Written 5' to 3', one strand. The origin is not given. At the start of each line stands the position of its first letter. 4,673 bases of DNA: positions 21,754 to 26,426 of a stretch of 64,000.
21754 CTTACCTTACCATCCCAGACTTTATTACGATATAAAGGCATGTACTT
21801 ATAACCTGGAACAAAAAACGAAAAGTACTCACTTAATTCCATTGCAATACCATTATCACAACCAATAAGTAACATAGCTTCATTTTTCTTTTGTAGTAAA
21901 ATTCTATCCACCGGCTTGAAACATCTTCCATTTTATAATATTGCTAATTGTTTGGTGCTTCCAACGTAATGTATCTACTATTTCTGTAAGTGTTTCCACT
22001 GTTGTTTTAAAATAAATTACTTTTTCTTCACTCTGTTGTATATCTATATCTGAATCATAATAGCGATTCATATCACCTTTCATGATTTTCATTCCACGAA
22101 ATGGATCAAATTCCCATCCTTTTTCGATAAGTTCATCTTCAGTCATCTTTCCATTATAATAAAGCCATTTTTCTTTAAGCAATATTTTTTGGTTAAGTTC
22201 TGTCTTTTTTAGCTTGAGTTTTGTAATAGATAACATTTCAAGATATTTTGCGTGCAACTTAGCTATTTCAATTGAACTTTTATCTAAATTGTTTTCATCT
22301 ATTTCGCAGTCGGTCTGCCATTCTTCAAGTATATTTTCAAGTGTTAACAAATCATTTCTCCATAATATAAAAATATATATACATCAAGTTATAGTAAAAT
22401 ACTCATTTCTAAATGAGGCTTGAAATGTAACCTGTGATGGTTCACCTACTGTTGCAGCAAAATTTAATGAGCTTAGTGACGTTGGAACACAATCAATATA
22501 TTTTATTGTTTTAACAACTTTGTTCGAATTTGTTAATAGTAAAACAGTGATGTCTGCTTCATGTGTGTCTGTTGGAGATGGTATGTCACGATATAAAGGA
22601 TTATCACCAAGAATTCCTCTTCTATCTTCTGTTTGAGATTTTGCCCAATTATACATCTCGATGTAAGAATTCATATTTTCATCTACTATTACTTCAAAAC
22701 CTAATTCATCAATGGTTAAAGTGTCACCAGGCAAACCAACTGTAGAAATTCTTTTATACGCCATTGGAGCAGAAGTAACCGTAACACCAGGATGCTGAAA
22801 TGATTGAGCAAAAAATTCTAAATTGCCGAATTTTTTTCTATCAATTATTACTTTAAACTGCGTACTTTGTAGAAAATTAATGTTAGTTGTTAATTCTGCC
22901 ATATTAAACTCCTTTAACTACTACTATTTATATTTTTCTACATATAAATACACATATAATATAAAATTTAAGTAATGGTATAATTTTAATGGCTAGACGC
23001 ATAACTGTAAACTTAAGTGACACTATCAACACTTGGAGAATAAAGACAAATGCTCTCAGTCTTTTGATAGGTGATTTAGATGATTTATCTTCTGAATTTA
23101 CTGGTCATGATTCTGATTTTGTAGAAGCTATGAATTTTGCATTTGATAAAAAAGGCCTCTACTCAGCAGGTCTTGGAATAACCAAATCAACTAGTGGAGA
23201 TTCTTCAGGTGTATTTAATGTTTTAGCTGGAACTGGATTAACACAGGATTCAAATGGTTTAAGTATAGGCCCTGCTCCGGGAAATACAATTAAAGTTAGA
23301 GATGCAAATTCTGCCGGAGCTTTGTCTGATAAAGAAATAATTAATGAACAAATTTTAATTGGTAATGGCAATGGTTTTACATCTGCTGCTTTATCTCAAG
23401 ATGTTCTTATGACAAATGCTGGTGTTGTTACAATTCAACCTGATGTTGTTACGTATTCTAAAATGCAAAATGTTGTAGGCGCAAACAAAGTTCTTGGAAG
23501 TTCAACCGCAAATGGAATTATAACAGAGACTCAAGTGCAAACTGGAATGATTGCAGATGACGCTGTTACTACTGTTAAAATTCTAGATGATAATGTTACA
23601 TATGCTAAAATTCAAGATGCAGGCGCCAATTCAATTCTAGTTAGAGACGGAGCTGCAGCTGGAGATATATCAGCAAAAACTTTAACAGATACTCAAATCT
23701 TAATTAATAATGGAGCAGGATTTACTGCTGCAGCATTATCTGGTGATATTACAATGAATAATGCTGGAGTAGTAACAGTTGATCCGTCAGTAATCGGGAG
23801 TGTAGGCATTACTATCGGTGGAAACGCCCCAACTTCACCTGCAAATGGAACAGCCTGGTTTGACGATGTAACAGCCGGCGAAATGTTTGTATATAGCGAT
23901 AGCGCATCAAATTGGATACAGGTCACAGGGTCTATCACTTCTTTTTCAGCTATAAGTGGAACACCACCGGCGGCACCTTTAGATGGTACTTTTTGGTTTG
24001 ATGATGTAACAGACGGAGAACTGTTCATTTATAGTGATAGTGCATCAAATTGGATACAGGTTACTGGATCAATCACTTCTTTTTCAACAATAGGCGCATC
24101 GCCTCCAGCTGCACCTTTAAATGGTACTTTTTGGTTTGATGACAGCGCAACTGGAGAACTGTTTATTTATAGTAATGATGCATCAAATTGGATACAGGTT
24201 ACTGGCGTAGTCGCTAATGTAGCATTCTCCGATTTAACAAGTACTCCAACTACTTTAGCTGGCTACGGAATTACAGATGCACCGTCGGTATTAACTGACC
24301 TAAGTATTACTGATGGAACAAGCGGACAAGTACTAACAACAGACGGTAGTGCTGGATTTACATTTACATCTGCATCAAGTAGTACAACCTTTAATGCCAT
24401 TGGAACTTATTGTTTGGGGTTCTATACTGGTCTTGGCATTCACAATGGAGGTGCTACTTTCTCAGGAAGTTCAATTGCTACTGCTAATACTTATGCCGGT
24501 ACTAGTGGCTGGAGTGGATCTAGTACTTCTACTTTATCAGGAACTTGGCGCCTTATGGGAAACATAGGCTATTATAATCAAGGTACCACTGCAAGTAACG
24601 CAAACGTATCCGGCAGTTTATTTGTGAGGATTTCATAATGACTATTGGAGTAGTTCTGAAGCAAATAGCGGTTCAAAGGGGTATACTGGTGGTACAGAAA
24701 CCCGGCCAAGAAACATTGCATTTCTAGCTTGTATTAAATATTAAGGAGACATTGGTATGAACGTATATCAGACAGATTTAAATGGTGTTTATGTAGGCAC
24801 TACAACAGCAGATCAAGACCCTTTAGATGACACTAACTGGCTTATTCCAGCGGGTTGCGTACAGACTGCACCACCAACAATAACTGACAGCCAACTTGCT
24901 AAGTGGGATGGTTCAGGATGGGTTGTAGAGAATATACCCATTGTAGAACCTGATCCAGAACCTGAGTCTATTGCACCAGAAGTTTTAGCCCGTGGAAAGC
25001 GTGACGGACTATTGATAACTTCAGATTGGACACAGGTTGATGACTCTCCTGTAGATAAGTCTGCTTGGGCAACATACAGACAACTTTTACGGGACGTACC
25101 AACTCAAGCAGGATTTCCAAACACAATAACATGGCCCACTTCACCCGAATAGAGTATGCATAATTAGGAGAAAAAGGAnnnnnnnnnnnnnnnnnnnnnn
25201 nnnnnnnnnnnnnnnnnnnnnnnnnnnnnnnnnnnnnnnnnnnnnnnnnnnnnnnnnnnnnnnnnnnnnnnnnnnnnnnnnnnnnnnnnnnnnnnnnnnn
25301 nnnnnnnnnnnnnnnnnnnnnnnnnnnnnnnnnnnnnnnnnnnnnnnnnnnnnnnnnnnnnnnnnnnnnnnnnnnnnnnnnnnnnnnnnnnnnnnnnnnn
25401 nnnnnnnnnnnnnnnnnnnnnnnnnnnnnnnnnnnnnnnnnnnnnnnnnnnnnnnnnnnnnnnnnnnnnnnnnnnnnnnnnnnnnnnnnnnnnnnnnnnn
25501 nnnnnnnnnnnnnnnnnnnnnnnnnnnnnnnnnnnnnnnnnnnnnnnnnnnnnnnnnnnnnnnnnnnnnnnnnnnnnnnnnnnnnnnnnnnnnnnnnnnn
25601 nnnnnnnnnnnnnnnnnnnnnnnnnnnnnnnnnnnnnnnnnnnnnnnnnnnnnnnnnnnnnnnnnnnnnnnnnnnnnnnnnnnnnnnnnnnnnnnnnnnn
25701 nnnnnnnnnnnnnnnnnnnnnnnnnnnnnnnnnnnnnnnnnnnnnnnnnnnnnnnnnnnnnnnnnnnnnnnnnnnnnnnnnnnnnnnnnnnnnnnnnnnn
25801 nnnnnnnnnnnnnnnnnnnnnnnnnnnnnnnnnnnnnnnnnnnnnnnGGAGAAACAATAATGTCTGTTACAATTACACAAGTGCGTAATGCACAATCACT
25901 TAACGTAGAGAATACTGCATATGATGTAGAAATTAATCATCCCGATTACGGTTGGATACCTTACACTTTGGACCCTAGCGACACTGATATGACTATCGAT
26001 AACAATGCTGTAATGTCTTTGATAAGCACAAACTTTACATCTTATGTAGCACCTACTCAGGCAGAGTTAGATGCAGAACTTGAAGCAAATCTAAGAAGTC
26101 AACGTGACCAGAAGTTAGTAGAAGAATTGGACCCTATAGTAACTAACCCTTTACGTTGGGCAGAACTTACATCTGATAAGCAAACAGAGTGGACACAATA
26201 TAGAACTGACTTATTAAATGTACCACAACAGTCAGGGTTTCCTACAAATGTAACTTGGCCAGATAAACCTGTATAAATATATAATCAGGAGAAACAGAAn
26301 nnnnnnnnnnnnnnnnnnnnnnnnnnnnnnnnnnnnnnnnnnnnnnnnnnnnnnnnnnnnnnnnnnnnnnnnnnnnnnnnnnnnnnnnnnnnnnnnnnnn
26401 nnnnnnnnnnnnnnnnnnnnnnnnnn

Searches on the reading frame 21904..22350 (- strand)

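Call 71: search_protein_families(library=pfam, proteins=[window:21904-22350:-], max_evalue=0.001)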
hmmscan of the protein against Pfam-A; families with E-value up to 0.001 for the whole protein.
window:21904-22350:- (148 aa): 1 family
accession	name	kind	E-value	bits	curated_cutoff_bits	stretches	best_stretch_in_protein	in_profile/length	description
PF11056.14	UvsY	-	8.1e-23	81.7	22.8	1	10-147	1-127/128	Recombination, repair and ssDNA binding protein UvsY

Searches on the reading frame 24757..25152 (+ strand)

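Call 36: search_protein_families(library=pfam, proteins=[window:24757-25152:+], max_evalue=0.001)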
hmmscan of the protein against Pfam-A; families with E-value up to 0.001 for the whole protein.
window:24757-25152:+ (131 aa): 1 family
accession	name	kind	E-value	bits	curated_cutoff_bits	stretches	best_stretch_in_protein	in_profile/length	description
PF16778.10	Phage_tail_APC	-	2.7e-22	78.8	26.6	1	78-131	4-60/60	Phage tail assembly chaperone protein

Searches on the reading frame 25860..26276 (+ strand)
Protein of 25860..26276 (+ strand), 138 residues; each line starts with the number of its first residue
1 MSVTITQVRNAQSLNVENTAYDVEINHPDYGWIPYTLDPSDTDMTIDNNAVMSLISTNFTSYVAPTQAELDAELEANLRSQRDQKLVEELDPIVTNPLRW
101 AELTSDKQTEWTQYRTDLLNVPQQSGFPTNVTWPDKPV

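Call 36: search_protein_families(library=pfam, proteins=[window:25860-26276:+], max_evalue=0.001)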
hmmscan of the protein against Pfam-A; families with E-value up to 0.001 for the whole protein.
window:25860-26276:+ (138 aa): 1 family
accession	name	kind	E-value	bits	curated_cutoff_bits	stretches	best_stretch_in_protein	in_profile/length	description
PF16778.10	Phage_tail_APC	-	7e-12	45.4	26.6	1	76-138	2-60/60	Phage tail assembly chaperone protein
